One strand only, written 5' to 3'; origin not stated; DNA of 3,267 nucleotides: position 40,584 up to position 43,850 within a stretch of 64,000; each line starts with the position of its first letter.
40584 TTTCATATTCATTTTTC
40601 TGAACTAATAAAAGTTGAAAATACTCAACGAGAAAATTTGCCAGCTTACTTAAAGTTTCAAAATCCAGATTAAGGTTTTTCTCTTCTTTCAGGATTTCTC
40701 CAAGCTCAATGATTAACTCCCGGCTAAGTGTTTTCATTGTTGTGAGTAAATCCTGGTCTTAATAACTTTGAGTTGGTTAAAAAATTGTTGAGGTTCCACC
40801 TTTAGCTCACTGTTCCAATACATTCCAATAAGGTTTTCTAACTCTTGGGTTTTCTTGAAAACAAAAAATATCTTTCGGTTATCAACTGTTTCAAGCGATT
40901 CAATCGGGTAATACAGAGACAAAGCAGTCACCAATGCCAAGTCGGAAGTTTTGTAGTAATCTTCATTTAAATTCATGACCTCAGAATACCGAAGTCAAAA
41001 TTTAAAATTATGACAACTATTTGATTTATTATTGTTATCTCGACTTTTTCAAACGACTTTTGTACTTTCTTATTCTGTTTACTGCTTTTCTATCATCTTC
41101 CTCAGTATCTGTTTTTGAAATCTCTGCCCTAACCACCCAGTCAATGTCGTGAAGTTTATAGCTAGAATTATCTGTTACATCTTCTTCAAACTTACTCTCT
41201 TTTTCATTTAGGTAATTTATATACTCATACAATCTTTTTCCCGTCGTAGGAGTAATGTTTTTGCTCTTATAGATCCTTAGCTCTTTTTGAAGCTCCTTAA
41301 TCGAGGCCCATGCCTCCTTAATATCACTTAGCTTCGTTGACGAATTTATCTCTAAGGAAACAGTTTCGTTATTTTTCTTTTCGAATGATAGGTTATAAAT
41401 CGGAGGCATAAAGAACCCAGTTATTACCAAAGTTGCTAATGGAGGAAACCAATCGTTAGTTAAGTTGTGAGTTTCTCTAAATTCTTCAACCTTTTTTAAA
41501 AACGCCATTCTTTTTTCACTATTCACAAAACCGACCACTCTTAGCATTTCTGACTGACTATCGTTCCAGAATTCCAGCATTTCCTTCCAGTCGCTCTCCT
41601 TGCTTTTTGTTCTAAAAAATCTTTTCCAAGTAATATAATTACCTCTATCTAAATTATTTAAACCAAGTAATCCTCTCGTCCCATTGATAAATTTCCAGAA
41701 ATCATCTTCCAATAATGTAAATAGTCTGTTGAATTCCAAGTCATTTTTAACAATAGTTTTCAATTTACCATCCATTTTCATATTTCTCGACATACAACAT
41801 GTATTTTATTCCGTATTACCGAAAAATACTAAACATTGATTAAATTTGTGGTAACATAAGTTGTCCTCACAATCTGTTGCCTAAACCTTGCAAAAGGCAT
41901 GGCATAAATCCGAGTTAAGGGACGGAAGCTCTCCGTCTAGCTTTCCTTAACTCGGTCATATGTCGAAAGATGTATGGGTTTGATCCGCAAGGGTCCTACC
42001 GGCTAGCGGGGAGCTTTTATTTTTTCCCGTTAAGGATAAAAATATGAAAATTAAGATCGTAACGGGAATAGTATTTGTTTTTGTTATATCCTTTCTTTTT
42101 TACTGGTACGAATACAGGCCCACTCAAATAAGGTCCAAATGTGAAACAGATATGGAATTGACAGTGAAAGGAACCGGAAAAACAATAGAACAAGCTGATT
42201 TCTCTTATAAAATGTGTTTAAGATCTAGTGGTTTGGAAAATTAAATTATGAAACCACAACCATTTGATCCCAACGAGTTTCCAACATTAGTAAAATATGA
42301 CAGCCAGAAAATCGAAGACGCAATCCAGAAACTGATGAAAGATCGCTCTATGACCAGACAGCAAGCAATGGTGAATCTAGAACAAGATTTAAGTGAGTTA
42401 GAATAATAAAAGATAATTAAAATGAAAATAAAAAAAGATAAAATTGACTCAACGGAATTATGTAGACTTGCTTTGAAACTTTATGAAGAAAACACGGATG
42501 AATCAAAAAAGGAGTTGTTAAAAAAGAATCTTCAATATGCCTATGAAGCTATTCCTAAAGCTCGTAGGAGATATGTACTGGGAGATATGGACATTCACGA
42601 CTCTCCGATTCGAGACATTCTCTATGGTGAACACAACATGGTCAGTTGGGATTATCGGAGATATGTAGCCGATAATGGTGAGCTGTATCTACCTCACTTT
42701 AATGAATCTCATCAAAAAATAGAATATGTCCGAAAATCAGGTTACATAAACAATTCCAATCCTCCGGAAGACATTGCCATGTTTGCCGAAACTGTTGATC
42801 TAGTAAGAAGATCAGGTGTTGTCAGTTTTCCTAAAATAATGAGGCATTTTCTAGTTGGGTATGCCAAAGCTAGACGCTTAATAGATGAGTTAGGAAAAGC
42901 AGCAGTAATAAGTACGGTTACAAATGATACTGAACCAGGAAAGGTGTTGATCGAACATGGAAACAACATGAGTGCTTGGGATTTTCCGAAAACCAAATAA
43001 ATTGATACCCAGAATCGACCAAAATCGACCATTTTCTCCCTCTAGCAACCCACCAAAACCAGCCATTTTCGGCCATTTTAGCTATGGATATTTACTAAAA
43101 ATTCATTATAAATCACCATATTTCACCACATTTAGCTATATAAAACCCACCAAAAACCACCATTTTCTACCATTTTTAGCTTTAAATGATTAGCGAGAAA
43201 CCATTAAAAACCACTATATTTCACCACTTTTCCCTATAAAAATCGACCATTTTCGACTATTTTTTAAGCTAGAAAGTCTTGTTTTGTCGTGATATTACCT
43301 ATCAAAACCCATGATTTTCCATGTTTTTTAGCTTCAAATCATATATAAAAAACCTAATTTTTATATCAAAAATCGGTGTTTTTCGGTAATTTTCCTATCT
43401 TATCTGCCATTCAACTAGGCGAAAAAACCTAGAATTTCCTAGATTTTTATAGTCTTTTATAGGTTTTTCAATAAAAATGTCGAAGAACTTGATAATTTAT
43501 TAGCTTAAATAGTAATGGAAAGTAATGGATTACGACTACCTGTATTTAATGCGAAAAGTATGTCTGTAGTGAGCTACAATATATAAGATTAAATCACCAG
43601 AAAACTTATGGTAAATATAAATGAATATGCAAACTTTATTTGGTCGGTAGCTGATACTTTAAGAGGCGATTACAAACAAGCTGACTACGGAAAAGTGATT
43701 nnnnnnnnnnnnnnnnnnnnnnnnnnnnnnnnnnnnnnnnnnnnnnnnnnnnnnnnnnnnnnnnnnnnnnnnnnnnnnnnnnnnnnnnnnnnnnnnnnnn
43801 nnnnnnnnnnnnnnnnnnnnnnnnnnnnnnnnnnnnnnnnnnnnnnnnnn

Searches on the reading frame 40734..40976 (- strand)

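Call 7: search_protein_families(library=pfam, proteins=[window:40734-40976:-], max_evalue=0.01)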
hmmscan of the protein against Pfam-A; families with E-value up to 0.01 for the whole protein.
window:40734-40976:- (80 aa): 1 family
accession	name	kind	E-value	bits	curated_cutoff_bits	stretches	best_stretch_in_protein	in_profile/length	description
PF18903.5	DUF5659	-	3.2e-13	49.8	23.6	1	6-77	2-74/75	Domain of unknown function (DUF5659)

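Call 24: search_protein_families(library=phrogs, proteins=[window:40734-40976:-], max_evalue=0.01)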
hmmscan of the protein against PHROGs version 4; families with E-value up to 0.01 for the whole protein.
window:40734-40976:- (80 aa): 0 families

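Call 107: search_protein_families(library=ncbifam, proteins=[window:40734-40976:-], max_evalue=0.01)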
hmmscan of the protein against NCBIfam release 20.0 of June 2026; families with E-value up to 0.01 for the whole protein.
window:40734-40976:- (80 aa): 0 families

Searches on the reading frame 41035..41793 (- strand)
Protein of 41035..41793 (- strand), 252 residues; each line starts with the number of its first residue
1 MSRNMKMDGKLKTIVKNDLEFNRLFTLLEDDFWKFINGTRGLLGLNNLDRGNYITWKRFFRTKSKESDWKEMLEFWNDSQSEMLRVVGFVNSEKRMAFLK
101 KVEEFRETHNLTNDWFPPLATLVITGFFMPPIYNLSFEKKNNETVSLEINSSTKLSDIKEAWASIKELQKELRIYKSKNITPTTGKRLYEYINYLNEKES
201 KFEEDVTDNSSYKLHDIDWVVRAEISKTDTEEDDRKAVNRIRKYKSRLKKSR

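Call 7: search_protein_families(library=pfam, proteins=[window:41035-41793:-], max_evalue=0.01)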
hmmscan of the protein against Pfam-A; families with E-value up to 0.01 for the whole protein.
window:41035-41793:- (252 aa): 0 families

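Call 24: search_protein_families(library=phrogs, proteins=[window:41035-41793:-], max_evalue=0.01)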
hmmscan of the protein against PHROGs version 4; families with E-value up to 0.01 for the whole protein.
window:41035-41793:- (252 aa): 0 families

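Call 25: search_solved_structures(query=window:41035-41793:-, max_evalue=1)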
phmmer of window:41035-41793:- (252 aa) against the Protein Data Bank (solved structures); distinct sequences matched with E-value up to 1: 0.

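Call 48: find_homologous_proteins(query=window:41035-41793:-)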
Query window:41035-41793:- (252 aa): 2 proteins with E <= 0.001 among 418 candidates.
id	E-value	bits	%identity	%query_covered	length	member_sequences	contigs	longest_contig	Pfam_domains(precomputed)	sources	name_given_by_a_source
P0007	1.8e-157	540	100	98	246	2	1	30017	-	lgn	-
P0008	3.7e-87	310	57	100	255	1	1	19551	-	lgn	-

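Call 92: predict_structure(alignment_id=A3)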
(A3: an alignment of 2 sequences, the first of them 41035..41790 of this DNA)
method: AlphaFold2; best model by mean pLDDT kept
length: 251 residues; sequences in the alignment: 2
mean_pLDDT: 49.2   pTM: 0.45
mean pLDDT of the five models: 49.2, 47.4, 44.3, 42.4, 35.9
residues with pLDDT >= 90: 0; 70-90: 44; 50-70: 65; < 50: 142
segments of 3 or more residues with pLDDT < 50: 1-15, 61-65, 127-238, 247-251
pLDDT, mean of each block of 10 residues (from residue 1): 30 48 69 84 76 59 49 61 59 75 82 66 56 30 34 39 40 33 35 36 27 21 31 47 46 34
secondary structure, 60 per line:
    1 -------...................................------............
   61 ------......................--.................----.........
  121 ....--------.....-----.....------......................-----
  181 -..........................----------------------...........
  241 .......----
elements in order: H8-42 H49-60 H67-88 H91-107 H112-124 E133-137 E143-147 H154-175 H182-207 H230-247

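Call 107: search_protein_families(library=ncbifam, proteins=[window:41035-41793:-], max_evalue=0.01)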
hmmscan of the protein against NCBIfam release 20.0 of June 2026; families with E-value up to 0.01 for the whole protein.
window:41035-41793:- (252 aa): 0 families

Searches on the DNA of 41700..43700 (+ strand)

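Call 42: search_rna_families(source=window, start=41700, end=43700, threshold=evalue, max_evalue=1, show_alignments=1)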
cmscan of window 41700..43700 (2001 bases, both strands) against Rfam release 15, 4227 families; matches with E-value up to 1: 1.
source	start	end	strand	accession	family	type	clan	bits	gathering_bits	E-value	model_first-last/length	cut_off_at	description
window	41878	41986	+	RF03000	LOOT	Gene; sRNA;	-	67.9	46.4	3.9e-12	1-121/121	no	LOOT RNA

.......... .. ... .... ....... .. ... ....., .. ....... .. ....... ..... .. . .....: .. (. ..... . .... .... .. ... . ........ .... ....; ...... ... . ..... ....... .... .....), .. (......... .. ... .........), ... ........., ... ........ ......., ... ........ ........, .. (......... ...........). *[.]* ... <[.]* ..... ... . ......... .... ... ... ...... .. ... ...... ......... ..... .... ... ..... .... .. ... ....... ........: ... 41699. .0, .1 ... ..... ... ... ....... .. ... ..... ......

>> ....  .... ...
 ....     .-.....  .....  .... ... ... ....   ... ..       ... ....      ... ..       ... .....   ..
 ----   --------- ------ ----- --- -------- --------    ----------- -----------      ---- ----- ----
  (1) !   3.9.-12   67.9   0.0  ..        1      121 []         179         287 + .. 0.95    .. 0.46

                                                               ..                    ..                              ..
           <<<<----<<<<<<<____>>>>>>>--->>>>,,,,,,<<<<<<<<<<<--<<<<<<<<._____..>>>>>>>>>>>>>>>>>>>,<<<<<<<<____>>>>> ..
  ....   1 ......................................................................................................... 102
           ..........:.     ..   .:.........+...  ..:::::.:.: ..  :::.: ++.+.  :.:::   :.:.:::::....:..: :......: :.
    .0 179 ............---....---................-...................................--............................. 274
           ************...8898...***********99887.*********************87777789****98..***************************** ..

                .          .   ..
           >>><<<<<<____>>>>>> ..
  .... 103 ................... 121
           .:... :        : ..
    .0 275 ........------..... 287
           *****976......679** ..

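Call 45: search_dna_similar(query=window:43001-43607:+, collection=phages, mode=distant, max_evalue=0.01)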
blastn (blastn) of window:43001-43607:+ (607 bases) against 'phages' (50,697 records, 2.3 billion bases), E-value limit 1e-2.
No match.

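Call 46: search_dna_similar(query=window:43001-43607:+, collection=plasmids, mode=distant, max_evalue=0.01)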
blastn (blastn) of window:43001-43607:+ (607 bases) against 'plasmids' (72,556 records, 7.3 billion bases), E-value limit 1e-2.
No match.

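Call 108: search_rna_families(sources=[L001, L002, L016, L003], threshold=gathering)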
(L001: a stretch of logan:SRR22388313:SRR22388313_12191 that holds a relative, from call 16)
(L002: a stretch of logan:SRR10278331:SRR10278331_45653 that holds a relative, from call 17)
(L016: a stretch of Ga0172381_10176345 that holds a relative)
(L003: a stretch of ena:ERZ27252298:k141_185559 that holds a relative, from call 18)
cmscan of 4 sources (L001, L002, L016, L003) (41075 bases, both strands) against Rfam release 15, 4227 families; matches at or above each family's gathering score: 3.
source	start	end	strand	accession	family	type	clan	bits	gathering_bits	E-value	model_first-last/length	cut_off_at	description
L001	3570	3693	+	RF03000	LOOT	Gene; sRNA;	-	71.2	46.4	1.4e-11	1-121/121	no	LOOT RNA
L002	9446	9565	+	RF03000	LOOT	Gene; sRNA;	-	69.7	46.4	3.1e-11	1-121/121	no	LOOT RNA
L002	5462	5533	+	RF00005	tRNA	Gene; tRNA;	CL00001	65.5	29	3.5e-12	1-71/71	no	tRNA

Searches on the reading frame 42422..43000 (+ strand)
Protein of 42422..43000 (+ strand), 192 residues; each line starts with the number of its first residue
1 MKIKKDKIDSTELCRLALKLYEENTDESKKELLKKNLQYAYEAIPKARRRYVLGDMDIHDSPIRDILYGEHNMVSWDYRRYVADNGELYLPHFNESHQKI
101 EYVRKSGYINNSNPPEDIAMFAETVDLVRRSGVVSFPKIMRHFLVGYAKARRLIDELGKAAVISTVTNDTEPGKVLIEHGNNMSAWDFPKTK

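Call 7: search_protein_families(library=pfam, proteins=[window:42422-43000:+], max_evalue=0.01)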
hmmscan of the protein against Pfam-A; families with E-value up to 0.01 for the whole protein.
window:42422-43000:+ (192 aa): 2 families
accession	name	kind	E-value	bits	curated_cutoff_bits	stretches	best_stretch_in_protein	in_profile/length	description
PF24645.1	DUF7639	-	3.8e-15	56.1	27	1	9-74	1-62/92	Domain of unknown function (DUF7639)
PF09397.16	FtsK_gamma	-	7.3e-09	35.7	30.6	1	119-177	5-62/63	Ftsk gamma domain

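Call 13: search_dna_similar(query=window:42422-42997:+, collection=phages, mode=protein, max_evalue=0.001)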
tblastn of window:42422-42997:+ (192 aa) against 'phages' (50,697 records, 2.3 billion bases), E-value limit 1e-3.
No match.

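Call 14: search_dna_similar(query=window:42422-42997:+, collection=plasmids, mode=protein, max_evalue=0.001)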
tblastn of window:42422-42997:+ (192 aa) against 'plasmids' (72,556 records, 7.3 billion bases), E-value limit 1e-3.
Records with a match: 1; places in all: 1; records where one place covers at least 80% of the query: 0.
Best place of each record, by identity: <60% 1.
By first word of the organism name: Chondrinema 1.
By predicted mobility (MOB-suite, as given by PLSDB): non-mobilizable 1.
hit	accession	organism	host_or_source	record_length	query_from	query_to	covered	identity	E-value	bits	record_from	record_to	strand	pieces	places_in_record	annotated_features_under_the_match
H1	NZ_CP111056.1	Chondrinema litorale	Seaweed,red alga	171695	1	94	49%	34.0%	2e-6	54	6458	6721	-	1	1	hypothetical protein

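Call 15: find_homologous_proteins(query=window:42422-42997:+)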
Query window:42422-42997:+ (192 aa): 6 proteins with E <= 0.001 among 94 candidates.
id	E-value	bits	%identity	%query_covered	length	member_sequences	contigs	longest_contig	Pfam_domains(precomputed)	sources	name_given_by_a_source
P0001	4.4e-113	394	99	91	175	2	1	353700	PF24645.2,PF09397.17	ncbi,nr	ncbi:MAG: DNA translocase FtsK [Candidatus Shapirobacteria bacterium]|nr:DNA translocase FtsK [Candi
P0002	1.4e-95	336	77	96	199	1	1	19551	PF24645.2,PF09397.17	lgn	-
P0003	1.5e-60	222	60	98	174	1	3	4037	PF24645.2,PF09397.17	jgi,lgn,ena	-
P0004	2.2e-48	183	53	85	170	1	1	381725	PF24645.2,PF09397.17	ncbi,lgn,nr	ncbi:hypothetical protein M1116_01915 [Patescibacteria group bacterium]|nr:hypothetical protein [Pat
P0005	5.7e-35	139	70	48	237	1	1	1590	PF24645.2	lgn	-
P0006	1.2e-8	53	52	34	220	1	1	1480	PF24645.2,PF24644.2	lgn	-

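Call 16: find_encoding_contigs(protein=P0002, flank=10000, max_places=3)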
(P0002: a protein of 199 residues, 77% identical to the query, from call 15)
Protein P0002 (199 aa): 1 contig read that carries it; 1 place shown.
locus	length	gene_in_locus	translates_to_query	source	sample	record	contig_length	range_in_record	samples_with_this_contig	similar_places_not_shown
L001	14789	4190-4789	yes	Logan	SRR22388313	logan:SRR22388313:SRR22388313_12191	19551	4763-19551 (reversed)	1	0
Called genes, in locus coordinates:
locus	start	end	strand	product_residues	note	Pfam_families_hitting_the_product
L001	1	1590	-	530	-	?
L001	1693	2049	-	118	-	-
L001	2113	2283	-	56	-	-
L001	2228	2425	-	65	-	-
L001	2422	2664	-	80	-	PF18903:DUF5659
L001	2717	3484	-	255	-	-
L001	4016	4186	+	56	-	-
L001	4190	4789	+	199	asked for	PF24645:DUF7639, PF09397:FtsK_gamma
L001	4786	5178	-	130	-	-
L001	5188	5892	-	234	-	-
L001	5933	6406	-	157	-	PF03592:Terminase_2 (weak)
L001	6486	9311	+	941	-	PF04313:HSDR_N (weak), PF00270:DEAD, PF04851:ResIII, PF18766:SWI2_SNF2, PF00271:Helicase_C (weak), PF08463:EcoEI_R_C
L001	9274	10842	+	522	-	PF12161:HsdM_N, PF02384:N6_Mtase, PF01170:UPF0020, PF07669:Eco57I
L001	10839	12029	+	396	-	PF01420:Methylase_S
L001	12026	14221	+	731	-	PF02384:N6_Mtase, PF01420:Methylase_S (weak)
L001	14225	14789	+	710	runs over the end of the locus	PF03235:GmrSD_N, PF04326:SLFN_AlbA_2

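Call 17: find_encoding_contigs(protein=P0004, flank=10000, max_places=3)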
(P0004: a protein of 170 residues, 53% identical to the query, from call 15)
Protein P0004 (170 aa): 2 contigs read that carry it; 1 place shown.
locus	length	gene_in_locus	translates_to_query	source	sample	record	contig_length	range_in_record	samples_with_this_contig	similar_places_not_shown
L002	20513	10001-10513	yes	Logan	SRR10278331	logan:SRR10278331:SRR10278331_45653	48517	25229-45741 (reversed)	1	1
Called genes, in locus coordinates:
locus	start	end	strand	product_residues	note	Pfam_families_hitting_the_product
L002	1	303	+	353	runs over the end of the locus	PF00348:polyprenyl_synt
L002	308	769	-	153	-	-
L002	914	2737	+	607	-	PF01807:Zn_ribbon_DnaG, PF08275:DNAG_N, PF01751:Toprim (weak), PF13662:Toprim_4, PF13155:Toprim_2, PF10410:DnaB_bind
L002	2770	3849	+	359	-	PF03979:Sigma70_r1_1, PF00140:Sigma70_r1_2, PF04542:Sigma70_r2, PF04539:Sigma70_r3, PF04545:Sigma70_r4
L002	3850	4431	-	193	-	-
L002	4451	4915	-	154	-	PF00300:His_Phos_1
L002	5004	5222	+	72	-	-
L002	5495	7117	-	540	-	PF00239:Resolvase, PF07508:Recombinase, PF13408:Zn_ribbon_recom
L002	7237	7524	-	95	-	-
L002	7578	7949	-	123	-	-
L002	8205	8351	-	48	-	-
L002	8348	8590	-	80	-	PF18903:DUF5659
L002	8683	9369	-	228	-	-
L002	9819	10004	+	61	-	-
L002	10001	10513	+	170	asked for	PF24645:DUF7639, PF09397:FtsK_gamma (faint)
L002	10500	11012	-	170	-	PF03592:Terminase_2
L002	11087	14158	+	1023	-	PF04313:HSDR_N, PF04851:ResIII, PF18766:SWI2_SNF2, PF22679:T1R_D3-like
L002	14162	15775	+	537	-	PF02384:N6_Mtase, PF05175:MTS (weak), PF07669:Eco57I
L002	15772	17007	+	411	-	PF01420:Methylase_S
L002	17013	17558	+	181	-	-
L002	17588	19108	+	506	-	-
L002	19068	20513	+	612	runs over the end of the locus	-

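Call 18: find_encoding_contigs(protein=P0003, flank=10000, max_places=3)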
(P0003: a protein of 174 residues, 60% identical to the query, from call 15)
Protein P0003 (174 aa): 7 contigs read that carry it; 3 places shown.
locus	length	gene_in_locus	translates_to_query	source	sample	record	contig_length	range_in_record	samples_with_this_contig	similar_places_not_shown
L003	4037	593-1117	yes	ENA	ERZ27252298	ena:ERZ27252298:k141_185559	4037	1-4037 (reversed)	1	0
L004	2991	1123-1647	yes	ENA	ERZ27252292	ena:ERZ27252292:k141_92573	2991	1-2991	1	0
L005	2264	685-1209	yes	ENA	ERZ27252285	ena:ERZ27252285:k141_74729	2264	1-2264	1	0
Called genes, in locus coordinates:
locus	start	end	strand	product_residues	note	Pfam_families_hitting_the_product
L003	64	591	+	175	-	-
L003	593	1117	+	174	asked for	PF24645:DUF7639, PF09397:FtsK_gamma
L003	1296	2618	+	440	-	-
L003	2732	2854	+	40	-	-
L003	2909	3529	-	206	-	-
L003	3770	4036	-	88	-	?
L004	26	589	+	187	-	PF01661:Macro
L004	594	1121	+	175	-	-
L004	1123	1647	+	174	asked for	PF24645:DUF7639, PF09397:FtsK_gamma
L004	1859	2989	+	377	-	?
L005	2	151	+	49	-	?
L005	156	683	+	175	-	-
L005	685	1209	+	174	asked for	PF24645:DUF7639, PF09397:FtsK_gamma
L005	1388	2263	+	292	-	?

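Call 24: search_protein_families(library=phrogs, proteins=[window:42422-43000:+], max_evalue=0.01)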
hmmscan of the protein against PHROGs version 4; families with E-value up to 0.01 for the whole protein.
window:42422-43000:+ (192 aa): 2 families
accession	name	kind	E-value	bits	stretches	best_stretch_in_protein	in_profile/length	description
phrog_13700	-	moron, auxiliary metabolic gene and host takeover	0.00091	19.6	1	120-178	67-124/284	FtsK/SpoIIIE-like protein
phrog_6576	-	unknown function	0.0011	19.4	1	119-171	169-221/325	-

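Call 26: find_encoding_contigs(protein=P0001, flank=10000, max_places=4)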
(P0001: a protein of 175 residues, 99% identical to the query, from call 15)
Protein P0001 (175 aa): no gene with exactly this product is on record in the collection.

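Call 31: find_related_loci(query=A1, collection=genome_contigs, flank=10000)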
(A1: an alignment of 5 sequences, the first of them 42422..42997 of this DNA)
Query A1 (192 aa) in genome_contigs; peptide patterns used: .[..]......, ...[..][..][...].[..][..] (x = any residue, [..] = any of these).
291 stretches matched a pattern; 1 encode a relative of the query (tblastn E <= 1e-3); 1 distinct loci.
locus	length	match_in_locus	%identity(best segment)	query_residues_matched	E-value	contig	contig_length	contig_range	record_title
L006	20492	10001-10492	53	1-164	1e-56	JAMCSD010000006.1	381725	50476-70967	MAG: Patescibacteria group bacterium isolate FK_Sedi_A_Bin.230 NODE_11_length_381725_cov_7.35113, whole genome shotgun s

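Call 32: find_related_loci(query=A1, collection=metagenome_contigs, flank=10000)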
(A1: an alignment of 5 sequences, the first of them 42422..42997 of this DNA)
Query A1 (192 aa) in metagenome_contigs; peptide patterns used: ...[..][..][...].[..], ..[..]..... (x = any residue, [..] = any of these).
600 stretches matched a pattern, but none encodes a relative of the query by tblastn (E <= 1e-3).

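Call 33: find_related_loci(query=A1, collection=viral_contigs, flank=10000)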
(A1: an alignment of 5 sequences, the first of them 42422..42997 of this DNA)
Query A1 (192 aa) in viral_contigs; peptide patterns used: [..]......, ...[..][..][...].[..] (x = any residue, [..] = any of these).
600 stretches matched a pattern, but none encodes a relative of the query by tblastn (E <= 1e-3).

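Call 91: predict_structure(alignment_id=A1)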
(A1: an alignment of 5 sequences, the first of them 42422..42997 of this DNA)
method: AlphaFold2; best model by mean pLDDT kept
length: 192 residues; sequences in the alignment: 5
mean_pLDDT: 59.3   pTM: 0.39
mean pLDDT of the five models: 59.3, 58.3, 54.9, 49.7, 47.5
residues with pLDDT >= 90: 6; 70-90: 64; 50-70: 43; < 50: 79
segments of 3 or more residues with pLDDT < 50: 1-6, 56-58, 72-79, 81-116, 167-192
pLDDT, mean of each block of 10 residues (from residue 1): 52 83 84 90 81 58 77 47 42 33 37 49 68 68 71 72 53 35 33 27
secondary structure, 60 per line:
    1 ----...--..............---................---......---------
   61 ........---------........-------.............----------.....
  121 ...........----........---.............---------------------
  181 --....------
elements in order: H10-23 H27-42 H46-51 H61-68 H78-85 H93-105 H116-131 H136-143 H147-159 H183-186

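Call 106: search_protein_families(library=padloc, proteins=[window:42422-43000:+], max_evalue=0.001)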
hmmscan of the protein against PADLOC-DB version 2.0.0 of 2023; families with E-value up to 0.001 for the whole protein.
window:42422-43000:+ (192 aa): 0 families

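Call 107: search_protein_families(library=ncbifam, proteins=[window:42422-43000:+], max_evalue=0.01)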
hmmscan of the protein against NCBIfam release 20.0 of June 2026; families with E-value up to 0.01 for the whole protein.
window:42422-43000:+ (192 aa): 0 families
